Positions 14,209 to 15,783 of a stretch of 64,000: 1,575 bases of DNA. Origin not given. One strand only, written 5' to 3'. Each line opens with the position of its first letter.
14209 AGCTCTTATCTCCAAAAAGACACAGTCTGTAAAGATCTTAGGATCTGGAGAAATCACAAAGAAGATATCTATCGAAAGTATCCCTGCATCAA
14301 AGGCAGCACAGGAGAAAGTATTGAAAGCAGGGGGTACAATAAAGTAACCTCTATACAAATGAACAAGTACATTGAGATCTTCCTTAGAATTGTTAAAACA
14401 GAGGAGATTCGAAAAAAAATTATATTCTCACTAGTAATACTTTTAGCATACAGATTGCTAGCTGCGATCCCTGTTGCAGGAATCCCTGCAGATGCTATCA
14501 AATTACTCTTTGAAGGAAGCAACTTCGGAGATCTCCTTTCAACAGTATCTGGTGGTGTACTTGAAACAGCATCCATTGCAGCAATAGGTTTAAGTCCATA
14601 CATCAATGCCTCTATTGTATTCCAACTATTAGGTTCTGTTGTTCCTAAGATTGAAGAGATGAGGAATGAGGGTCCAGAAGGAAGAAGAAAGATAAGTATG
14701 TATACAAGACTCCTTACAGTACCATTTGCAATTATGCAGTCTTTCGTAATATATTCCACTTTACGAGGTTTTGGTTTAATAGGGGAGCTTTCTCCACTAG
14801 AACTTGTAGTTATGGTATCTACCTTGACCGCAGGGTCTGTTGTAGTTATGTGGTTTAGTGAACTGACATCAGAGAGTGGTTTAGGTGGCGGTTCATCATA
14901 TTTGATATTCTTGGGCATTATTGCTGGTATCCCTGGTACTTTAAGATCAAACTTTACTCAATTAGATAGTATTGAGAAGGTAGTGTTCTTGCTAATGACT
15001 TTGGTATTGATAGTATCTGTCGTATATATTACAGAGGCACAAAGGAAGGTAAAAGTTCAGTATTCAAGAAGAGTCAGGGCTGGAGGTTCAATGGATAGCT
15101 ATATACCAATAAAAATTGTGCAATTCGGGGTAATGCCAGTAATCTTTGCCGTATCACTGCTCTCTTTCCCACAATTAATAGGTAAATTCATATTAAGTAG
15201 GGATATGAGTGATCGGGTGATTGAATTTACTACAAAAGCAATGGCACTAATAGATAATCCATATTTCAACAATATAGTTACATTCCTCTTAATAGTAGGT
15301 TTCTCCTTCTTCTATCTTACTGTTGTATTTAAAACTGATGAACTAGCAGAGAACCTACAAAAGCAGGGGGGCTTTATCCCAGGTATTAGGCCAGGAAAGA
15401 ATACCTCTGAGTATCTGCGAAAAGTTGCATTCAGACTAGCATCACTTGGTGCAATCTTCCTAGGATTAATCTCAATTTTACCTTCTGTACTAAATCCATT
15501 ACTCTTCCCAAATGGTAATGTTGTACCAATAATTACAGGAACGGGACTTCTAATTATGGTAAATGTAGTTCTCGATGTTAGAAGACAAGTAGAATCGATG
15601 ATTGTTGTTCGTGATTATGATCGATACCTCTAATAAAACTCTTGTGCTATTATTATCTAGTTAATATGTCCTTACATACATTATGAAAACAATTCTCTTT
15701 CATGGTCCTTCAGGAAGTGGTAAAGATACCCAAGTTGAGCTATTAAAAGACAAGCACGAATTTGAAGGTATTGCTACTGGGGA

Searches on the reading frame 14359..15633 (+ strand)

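Call 75: search_protein_families(library=pfam, proteins=[window:14359-15633:+], max_evalue=0.001)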
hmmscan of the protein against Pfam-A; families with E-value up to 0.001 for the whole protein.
window:14359-15633:+ (424 aa): 1 family
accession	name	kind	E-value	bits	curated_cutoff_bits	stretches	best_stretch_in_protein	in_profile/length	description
PF00344.25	SecY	-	3.2e-95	319.5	32.2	1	72-407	1-305/306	SecY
